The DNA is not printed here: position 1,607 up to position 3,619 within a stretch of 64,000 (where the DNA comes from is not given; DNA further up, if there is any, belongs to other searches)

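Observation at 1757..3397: Primase-polymerase (AEP)-SF2 helicase fusion of a computationally predicted conflict system, inactivated at helicase motif II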

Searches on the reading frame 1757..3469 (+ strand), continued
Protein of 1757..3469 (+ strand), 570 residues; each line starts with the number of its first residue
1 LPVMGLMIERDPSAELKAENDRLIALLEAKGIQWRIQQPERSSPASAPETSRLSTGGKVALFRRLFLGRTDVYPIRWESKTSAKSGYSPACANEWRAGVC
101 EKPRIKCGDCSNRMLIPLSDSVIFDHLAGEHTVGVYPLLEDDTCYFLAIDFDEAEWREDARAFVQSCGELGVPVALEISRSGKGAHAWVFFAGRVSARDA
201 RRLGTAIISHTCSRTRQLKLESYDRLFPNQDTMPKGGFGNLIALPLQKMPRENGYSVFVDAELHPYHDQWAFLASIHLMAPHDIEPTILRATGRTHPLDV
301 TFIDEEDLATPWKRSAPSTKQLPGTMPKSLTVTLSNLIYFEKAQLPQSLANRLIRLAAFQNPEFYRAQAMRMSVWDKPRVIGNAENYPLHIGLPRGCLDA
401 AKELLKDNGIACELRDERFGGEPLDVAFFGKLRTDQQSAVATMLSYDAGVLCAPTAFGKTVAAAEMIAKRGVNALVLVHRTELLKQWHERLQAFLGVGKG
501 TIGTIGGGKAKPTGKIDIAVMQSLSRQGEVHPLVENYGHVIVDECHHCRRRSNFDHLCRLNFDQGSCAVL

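Call 48: search_dna_similar(query=P0001, collection=phages, mode=protein, max_rows=20, max_evalue=1e-10)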
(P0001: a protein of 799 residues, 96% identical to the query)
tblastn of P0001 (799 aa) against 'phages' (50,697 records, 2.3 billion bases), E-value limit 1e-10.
Records with a match: 905; places in all: 905; records where one place covers at least 80% of the query: 0.
Best place of each record, by identity: <60% 905.
By first word of the organism name: Vibrio 331; Salmonella 269; Escherichia 130; Klebsiella 81; Pseudomonas 21; Phage 12; Bacteriophage 11; Thermus 6; Providencia 4; Rhizobium 4; and 19 more.
By host as written in the record: - 349; Escherichia coli 42; Salmonella enterica subsp. enterica serovar Enteritidis PT1 39; Salmonella sp. 25; Klebsiella pneumoniae 25; Salmonella enterica 22; Salmonella enterica subsp. enterica serovar Enteritidis 21; Salmonella enterica subsp. enterica 18; and 166 more.
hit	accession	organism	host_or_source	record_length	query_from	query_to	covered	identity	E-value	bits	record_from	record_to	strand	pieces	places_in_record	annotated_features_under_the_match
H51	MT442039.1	Vibrio phage vB_ValS_X1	Vibrio alginolyticus NBRC 15630 = ATCC ...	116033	325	798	59%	25.3%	1e-13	82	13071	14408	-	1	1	superfamily II DNA or RNA helicase | hypothetical protein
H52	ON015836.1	Vibrio phage Vpas_PP24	Vibrio parahaemolyticus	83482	345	779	54%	27.4%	3e-24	115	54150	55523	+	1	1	hypothetical protein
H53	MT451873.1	Vibrio phage vB_VhaS-VHB1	Vibrio harveyi BYK0632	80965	345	779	54%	27.0%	8e-24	114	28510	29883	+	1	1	DNA helicase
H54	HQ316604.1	Vibrio phage SIO-2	Vibrio sp. SWAT-3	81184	345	779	54%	27.0%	8e-24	114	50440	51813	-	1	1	hypothetical protein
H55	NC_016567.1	Vibrio phage SIO-2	Vibrio sp. SWAT-3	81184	345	779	54%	27.0%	8e-24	114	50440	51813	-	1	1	hypothetical protein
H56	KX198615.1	Vibrio phage vB_VhaS-a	Vibrio harveyi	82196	361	779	52%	27.1%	2e-24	116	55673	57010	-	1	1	hypothetical protein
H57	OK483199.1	Vibrio phage vB_ValS_VA-RY-4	Vibrio alginolyticus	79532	388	780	49%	27.6%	2e-24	116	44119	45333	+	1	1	P-loop containing nucleoside triphosphate hydrolase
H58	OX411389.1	Vibrio phage vB_VpaS_sm030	-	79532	388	780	49%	27.6%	2e-24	116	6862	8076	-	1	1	DNA helicase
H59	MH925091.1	Vibrio phage ValSw4_1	Vibrio alginolyticus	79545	388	780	49%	27.6%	2e-24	116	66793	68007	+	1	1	hypothetical protein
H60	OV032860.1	Vibrio phage vB_VpaS_sm030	-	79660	388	780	49%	27.6%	2e-24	116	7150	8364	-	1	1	DNA helicase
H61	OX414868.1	Vibrio phage vB_VpaS_sm030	-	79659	388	780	49%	27.6%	2e-24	116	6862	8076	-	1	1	DNA helicase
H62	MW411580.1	Vibrio phage vB_VpaS_VP-RY-9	Vibrio parahaemolyticus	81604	388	780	49%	27.6%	2e-24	116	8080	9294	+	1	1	P-loop containing nucleoside triphosphate hydrolase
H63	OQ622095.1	Vibrio phage 13VO501A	Vibrio owensii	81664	388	780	49%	27.6%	2e-24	116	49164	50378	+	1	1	hypothetical protein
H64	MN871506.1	Vibrio phage VspDsh_2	V.alginolyticus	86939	388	780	49%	27.6%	2e-24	116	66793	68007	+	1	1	record has no annotation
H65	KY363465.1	Providencia phage vB_PreS_PR1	Providencia sp.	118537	406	790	48%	28.1%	7e-19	98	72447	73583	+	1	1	helicase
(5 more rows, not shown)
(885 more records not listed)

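Call 49: get_annotated_region(hit=H19, flank=9000)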
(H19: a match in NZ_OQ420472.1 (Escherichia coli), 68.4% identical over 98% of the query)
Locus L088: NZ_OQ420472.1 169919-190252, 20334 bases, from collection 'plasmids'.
description: Escherichia coli strain B39 plasmid pB39_V, complete sequence
organism: Escherichia coli (NCBI taxid 562)
taxonomy: Bacteria; Pseudomonadota; Gammaproteobacteria; Enterobacterales; Enterobacteriaceae; Escherichia; Escherichia coli
host: -; source: -; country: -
typing (MOB-suite, as given by PLSDB): non-mobilizable
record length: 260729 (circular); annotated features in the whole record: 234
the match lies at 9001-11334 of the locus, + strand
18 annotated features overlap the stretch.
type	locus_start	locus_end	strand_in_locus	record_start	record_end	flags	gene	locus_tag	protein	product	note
CDS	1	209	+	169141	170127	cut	ycdU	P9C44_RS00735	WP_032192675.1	protein YcdU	-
CDS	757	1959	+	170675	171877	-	-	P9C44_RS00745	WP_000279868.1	tyrosine-type recombinase/integrase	GO:0015074 - DNA integration [Evidence IEA]; GO:0006310 - DNA recombination [Evidence IEA]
CDS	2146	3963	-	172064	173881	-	-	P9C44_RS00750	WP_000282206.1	hypothetical protein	-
CDS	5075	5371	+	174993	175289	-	-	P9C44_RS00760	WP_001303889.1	AlpA family transcriptional regulator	-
CDS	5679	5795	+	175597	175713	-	-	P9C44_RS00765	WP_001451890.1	hypothetical protein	-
CDS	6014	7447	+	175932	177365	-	-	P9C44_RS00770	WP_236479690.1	YfjI family protein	-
CDS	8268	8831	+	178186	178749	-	-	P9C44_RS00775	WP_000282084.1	inovirus-type Gp2 protein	-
CDS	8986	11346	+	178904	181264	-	-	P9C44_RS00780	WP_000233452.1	DEAD/DEAH box helicase family protein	-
CDS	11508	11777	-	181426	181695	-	-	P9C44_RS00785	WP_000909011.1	hypothetical protein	-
CDS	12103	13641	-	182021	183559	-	-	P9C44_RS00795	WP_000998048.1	IS66-like element ISEc8 family transposase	GO:0006313 - DNA transposition [Evidence IEA]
CDS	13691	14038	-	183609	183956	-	tnpB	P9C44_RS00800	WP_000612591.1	IS66 family insertion sequence element accessory protein TnpB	-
CDS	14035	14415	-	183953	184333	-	-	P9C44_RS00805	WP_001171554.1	transposase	GO:0006313 - DNA transposition [Evidence IEA]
CDS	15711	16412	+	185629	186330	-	traT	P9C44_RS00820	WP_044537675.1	complement resistance protein TraT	-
CDS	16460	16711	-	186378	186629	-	-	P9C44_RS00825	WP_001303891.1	hypothetical protein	-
CDS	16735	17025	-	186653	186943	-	-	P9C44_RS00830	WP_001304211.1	hypothetical protein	-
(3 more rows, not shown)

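Call 50: get_annotated_region(hit=H15, flank=9000)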
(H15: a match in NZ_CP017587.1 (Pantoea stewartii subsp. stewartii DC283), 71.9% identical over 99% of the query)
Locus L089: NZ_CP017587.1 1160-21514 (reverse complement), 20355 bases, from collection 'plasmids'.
description: Pantoea stewartii subsp. stewartii DC283 plasmid pDSJ06, complete sequence
organism: Pantoea stewartii subsp. stewartii DC283 (NCBI taxid 660596)
taxonomy: Bacteria; Pseudomonadota; Gammaproteobacteria; Enterobacterales; Erwiniaceae; Pantoea; Pantoea stewartii; Pantoea stewartii subsp. stewartii DC283
host: -; source: Zea mays,Strain was received from Susanne von Bodman laboratory in University of Connecticut; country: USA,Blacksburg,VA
typing (MOB-suite, as given by PLSDB): non-mobilizable; replicon IncN,rep_cluster_2203
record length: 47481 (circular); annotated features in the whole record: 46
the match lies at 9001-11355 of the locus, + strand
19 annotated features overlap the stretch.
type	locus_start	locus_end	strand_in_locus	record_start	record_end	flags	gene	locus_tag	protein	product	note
CDS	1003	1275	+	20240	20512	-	-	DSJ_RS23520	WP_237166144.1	hypothetical protein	-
CDS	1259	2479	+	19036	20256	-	-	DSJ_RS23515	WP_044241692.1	IS91 family transposase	-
CDS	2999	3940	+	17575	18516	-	-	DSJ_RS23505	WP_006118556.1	Rpn family recombination-promoting nuclease/putative transposase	-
CDS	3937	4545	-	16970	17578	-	-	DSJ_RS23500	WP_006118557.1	DUF2913 family protein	-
CDS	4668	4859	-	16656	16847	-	-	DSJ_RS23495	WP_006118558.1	hypothetical protein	-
CDS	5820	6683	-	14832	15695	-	repA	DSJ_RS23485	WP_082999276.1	incFII family plasmid replication initiator RepA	GO:0006276 - plasmid maintenance [Evidence IEA]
CDS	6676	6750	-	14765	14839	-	tap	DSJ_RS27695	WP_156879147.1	RepA leader peptide Tap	GO:0006276 - plasmid maintenance [Evidence IEA]; GO:0031556 - transcriptional attenuation by ribosome [Evidence IEA]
CDS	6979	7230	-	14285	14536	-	-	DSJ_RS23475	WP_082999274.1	replication regulatory protein RepA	-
CDS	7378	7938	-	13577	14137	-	-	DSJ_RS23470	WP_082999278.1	phospholipase D family protein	-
CDS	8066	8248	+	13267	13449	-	-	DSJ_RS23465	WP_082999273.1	hypothetical protein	-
CDS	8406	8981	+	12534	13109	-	-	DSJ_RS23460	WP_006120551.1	recombinase family protein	GO:0006310 - DNA recombination [Evidence IEA]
CDS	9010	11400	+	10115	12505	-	-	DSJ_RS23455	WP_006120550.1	DEAD/DEAH box helicase family protein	-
CDS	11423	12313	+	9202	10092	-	-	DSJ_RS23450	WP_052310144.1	DUF4158 domain-containing protein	-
CDS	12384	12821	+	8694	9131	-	-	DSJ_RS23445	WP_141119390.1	hypothetical protein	-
CDS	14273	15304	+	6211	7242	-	-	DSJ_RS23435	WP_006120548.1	translocated effector protein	-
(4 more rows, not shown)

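Call 51: get_annotated_region(hit=H47, flank=9000)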
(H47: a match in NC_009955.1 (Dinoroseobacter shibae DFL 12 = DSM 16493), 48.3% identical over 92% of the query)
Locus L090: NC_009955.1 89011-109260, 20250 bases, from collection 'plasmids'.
description: Dinoroseobacter shibae DFL 12 = DSM 16493 plasmid pDSHI01, complete sequence
organism: Dinoroseobacter shibae DFL 12 = DSM 16493 (NCBI taxid 398580)
taxonomy: Bacteria; Pseudomonadota; Alphaproteobacteria; Rhodobacterales; Roseobacteraceae; Dinoroseobacter; Dinoroseobacter shibae; Dinoroseobacter shibae DFL 12 = DSM 16493
host: -; source: -; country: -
typing (MOB-suite, as given by PLSDB): conjugative; replicon rep_cluster_160; relaxase MOBP,MOBP; mating-pair formation MPF_T
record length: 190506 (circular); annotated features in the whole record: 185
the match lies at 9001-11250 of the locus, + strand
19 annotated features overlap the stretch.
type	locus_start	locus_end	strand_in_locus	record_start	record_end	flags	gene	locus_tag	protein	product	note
CDS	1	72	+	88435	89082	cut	-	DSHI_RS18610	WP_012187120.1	recombinase family protein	GO:0006310 - DNA recombination [Evidence IEA]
CDS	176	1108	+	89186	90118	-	-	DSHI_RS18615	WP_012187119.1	hypothetical protein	-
CDS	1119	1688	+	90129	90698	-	-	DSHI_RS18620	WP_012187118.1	biotin transporter BioY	-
CDS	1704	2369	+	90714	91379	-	-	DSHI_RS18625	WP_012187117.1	ABC transporter ATP-binding protein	-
CDS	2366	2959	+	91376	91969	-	-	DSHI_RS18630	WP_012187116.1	energy-coupling factor transporter transmembrane protein EcfT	-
CDS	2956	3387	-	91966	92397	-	-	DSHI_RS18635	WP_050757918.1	DUF1284 domain-containing protein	-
CDS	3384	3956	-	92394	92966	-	-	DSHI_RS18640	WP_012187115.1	biotin transporter BioY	-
CDS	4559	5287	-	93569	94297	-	-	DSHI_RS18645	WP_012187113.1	DUF736 family protein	-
CDS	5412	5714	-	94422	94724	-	-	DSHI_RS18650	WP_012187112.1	hypothetical protein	-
CDS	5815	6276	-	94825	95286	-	-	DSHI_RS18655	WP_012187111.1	hypothetical protein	-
CDS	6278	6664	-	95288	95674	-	-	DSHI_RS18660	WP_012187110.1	DUF6878 family protein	-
CDS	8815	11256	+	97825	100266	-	-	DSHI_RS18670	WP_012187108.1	DEAD/DEAH box helicase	-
CDS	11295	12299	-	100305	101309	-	-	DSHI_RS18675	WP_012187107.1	tyrosine-type recombinase/integrase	GO:0015074 - DNA integration [Evidence IEA]; GO:0006310 - DNA recombination [Evidence IEA]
CDS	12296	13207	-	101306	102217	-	-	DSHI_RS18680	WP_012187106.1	tyrosine-type recombinase/integrase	GO:0015074 - DNA integration [Evidence IEA]; GO:0006310 - DNA recombination [Evidence IEA]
CDS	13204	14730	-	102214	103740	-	-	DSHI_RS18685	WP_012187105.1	tyrosine-type recombinase/integrase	GO:0015074 - DNA integration [Evidence IEA]; GO:0006310 - DNA recombination [Evidence IEA]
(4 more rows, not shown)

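Call 53: get_annotated_region(hit=H12, flank=9000)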
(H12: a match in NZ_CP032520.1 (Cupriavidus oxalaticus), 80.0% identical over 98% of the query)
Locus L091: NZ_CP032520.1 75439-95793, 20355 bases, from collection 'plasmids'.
description: Cupriavidus oxalaticus strain T2 plasmid unnamed1, complete sequence
organism: Cupriavidus oxalaticus (NCBI taxid 96344)
taxonomy: Bacteria; Pseudomonadota; Betaproteobacteria; Burkholderiales; Burkholderiaceae; Cupriavidus; Cupriavidus oxalaticus
host: -; source: cell culture,activated sludge; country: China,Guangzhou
typing (MOB-suite, as given by PLSDB): conjugative; relaxase MOBH,MOBP; mating-pair formation MPF_T
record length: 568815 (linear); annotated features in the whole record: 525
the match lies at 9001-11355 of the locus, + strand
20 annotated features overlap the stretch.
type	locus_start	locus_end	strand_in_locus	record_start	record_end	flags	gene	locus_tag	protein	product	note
predicted_resistance_gene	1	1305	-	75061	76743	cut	merA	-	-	mercury(II) reductase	predicted by amrfinderplus; class MERCURY; identity 98.75%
predicted_resistance_gene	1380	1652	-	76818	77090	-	merP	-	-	mercury resistance system periplasmic binding protein MerP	predicted by amrfinderplus; class MERCURY; identity 100.0%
CDS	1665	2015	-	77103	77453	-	merT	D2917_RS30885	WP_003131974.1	mercuric ion transporter MerT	-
CDS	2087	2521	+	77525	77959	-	-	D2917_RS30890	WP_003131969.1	mercury resistance transcriptional regulator MerR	-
predicted_resistance_gene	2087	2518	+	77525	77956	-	merR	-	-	mercury resistance transcriptional regulator MerR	predicted by amrfinderplus; class MERCURY; identity 100.0%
CDS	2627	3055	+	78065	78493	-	-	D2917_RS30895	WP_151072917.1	antitoxin Xre/MbcA/ParS toxin-binding domain-containing protein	-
CDS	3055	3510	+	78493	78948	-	-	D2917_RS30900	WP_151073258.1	RES domain-containing protein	-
CDS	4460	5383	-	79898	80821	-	-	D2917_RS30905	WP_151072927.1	DNA-binding protein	-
CDS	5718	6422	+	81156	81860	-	-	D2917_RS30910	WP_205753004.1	hypothetical protein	-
CDS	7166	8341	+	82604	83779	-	-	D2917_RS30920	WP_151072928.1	PDDEXK nuclease domain-containing protein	-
CDS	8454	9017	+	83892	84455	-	-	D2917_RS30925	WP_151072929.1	hypothetical protein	-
CDS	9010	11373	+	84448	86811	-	-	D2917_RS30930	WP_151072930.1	DEAD/DEAH box helicase family protein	-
CDS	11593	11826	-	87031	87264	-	-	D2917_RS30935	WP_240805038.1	XRE family transcriptional regulator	-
CDS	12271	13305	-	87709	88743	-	-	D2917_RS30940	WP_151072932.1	IS630 family transposase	-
CDS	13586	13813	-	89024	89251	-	-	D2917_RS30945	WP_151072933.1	hypothetical protein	-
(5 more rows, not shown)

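Call 57: search_protein_families(library=pfam, proteins=[P0137, P0144, P0168, P0182, P0201, P0249, P0235, P0126, P0219], max_evalue=0.001)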
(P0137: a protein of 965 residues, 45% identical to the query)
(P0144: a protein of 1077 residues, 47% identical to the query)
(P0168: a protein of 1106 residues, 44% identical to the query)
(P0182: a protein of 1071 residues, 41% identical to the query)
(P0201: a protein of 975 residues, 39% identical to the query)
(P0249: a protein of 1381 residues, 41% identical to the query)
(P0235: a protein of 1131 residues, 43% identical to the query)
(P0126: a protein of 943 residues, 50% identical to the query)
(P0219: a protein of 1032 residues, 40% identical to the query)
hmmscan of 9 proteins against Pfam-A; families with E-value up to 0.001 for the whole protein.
P0137 (965 aa): 6 families
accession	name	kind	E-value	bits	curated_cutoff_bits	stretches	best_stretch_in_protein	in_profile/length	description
PF22548.2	AEP-TOTE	-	3e-99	331.7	27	1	76-302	1-227/230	TOTE conflict system, Archaeo-Eukaryotic Primase domain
PF04851.21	ResIII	-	9.8e-23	81.3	22.5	1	445-603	3-164/164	Type III restriction enzyme, res subunit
PF13091.12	PLDc_2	-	4.3e-11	43.2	27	1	843-965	2-128/132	PLD-like domain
PF00270.35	DEAD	-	6.5e-08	32.9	26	1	449-601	3-160/167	DEAD/DEAH box helicase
PF02183.23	HALZ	-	3.8e-05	24.2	28.1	1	3-30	13-40/43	Homeobox associated leucine zipper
PF00271.37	Helicase_C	-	0.00049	20.8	23.5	0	673-781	6-109/110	Helicase conserved C-terminal domain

P0144 (1077 aa): 6 families
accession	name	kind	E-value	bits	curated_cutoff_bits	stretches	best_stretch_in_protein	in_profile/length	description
PF22548.2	AEP-TOTE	-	2.9e-90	302.3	27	1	185-419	1-229/230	TOTE conflict system, Archaeo-Eukaryotic Primase domain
PF04851.21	ResIII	-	7e-21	75.3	22.5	1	565-723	3-164/164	Type III restriction enzyme, res subunit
PF00270.35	DEAD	-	1.2e-12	48.3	26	1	567-723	1-162/167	DEAD/DEAH box helicase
PF03358.20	FMN_red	-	6.8e-08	32.7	24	1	10-130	31-139/152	NADPH-dependent FMN reductase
PF00271.37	Helicase_C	-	0.00025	21.7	23.5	1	801-900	13-108/110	Helicase conserved C-terminal domain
PF00176.29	SNF2-rel_dom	-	0.0003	20.4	24.9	1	580-721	17-163/290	SNF2-related domain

P0168 (1106 aa): 6 families
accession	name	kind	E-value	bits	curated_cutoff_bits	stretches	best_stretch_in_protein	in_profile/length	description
PF22548.2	AEP-TOTE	-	2.8e-88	295.8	27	1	210-441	2-227/230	TOTE conflict system, Archaeo-Eukaryotic Primase domain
PF04851.21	ResIII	-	1.6e-17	64.4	22.5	1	588-735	3-163/164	Type III restriction enzyme, res subunit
PF13302.13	Acetyltransf_3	-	1.7e-17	64.8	25.4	1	37-144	33-138/138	Acetyltransferase (GNAT) domain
PF13091.12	PLDc_2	-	1.6e-10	41.4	27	1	983-1099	7-127/132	PLD-like domain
PF00270.35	DEAD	-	1.6e-07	31.6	26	1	592-734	3-160/167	DEAD/DEAH box helicase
PF00583.31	Acetyltransf_1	-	3.2e-06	27.8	20.7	1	47-142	23-115/116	Acetyltransferase (GNAT) family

P0182 (1071 aa): 9 families
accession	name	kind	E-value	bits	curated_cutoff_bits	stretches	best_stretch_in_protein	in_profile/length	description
PF22548.2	AEP-TOTE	-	8.7e-92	307.3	27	1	285-524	1-228/230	TOTE conflict system, Archaeo-Eukaryotic Primase domain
PF04851.21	ResIII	-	2.5e-23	83.3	22.5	1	675-818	2-164/164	Type III restriction enzyme, res subunit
PF01048.26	PNP_UDP_1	-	2e-16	60.6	25.1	1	30-207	2-189/233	Phosphorylase superfamily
PF00270.35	DEAD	-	3.2e-10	40.4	26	1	679-817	2-161/167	DEAD/DEAH box helicase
PF00271.37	Helicase_C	-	5.8e-09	36.6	23.5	1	891-998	7-109/110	Helicase conserved C-terminal domain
PF00176.29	SNF2-rel_dom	-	1.8e-07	31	24.9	1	682-823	3-170/290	SNF2-related domain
PF13245.12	AAA_19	-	1.3e-05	25.9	25.1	1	681-805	1-115/134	AAA domain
PF13604.12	AAA_30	-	0.00012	22.3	27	1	677-805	2-113/191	AAA domain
PF18766.7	SWI2_SNF2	-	0.00044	20.4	26.7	1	691-822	18-161/221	SWI2/SNF2 ATPase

P0201 (975 aa): 4 families
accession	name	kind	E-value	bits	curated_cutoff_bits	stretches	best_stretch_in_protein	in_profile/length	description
PF22548.2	AEP-TOTE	-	1.2e-82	277.4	27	1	77-307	4-228/230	TOTE conflict system, Archaeo-Eukaryotic Primase domain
PF04851.21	ResIII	-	4.4e-22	79.2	22.5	1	453-611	3-164/164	Type III restriction enzyme, res subunit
PF00270.35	DEAD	-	3.2e-11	43.7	26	1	456-610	2-161/167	DEAD/DEAH box helicase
PF13091.12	PLDc_2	-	1.8e-06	28.3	27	1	854-972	3-125/132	PLD-like domain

P0249 (1381 aa): 4 families
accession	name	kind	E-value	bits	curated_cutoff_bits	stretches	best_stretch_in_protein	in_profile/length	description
PF22548.2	AEP-TOTE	-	2.1e-73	247.2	27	1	438-690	1-227/230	TOTE conflict system, Archaeo-Eukaryotic Primase domain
PF04851.21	ResIII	-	2.6e-18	66.9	22.5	1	839-1006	4-164/164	Type III restriction enzyme, res subunit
PF00270.35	DEAD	-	3.6e-10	40.3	26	1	841-1006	2-162/167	DEAD/DEAH box helicase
PF00271.37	Helicase_C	-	6.7e-06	26.8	23.5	1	1080-1185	6-109/110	Helicase conserved C-terminal domain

P0235 (1131 aa): 3 families
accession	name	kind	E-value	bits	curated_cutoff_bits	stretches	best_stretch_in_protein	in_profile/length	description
PF22548.2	AEP-TOTE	-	6.6e-76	255.4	27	1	183-409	2-223/230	TOTE conflict system, Archaeo-Eukaryotic Primase domain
PF04851.21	ResIII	-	3.5e-13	50.2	22.5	1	593-759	3-164/164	Type III restriction enzyme, res subunit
PF00270.35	DEAD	-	4.6e-06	26.9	26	1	595-760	1-163/167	DEAD/DEAH box helicase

P0126 (943 aa): 5 families
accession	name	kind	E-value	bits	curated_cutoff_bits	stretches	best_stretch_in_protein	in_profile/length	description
PF22548.2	AEP-TOTE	-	1.1e-97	326.6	27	1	15-250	1-229/230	TOTE conflict system, Archaeo-Eukaryotic Primase domain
PF04851.21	ResIII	-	6.1e-19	69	22.5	1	400-542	3-163/164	Type III restriction enzyme, res subunit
PF04480.18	DUF559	-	2.9e-12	46.9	20.6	1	857-924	44-108/109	Protein of unknown function (DUF559)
PF00270.35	DEAD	-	4e-10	40.1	26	1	403-543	2-162/167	DEAD/DEAH box helicase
PF18741.7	MTES_1575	-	3.5e-05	24.2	38.2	1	855-924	23-96/96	REase_MTES_1575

P0219 (1032 aa): 4 families
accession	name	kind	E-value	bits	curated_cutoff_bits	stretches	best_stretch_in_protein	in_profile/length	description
PF22548.2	AEP-TOTE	-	7e-82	274.9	27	1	129-385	1-229/230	TOTE conflict system, Archaeo-Eukaryotic Primase domain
PF04851.21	ResIII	-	4.6e-17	62.9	22.5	1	532-690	3-164/164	Type III restriction enzyme, res subunit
PF00271.37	Helicase_C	-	9e-08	32.8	23.5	1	767-869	12-108/110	Helicase conserved C-terminal domain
PF00270.35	DEAD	-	1.6e-06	28.4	26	1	536-690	3-162/167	DEAD/DEAH box helicase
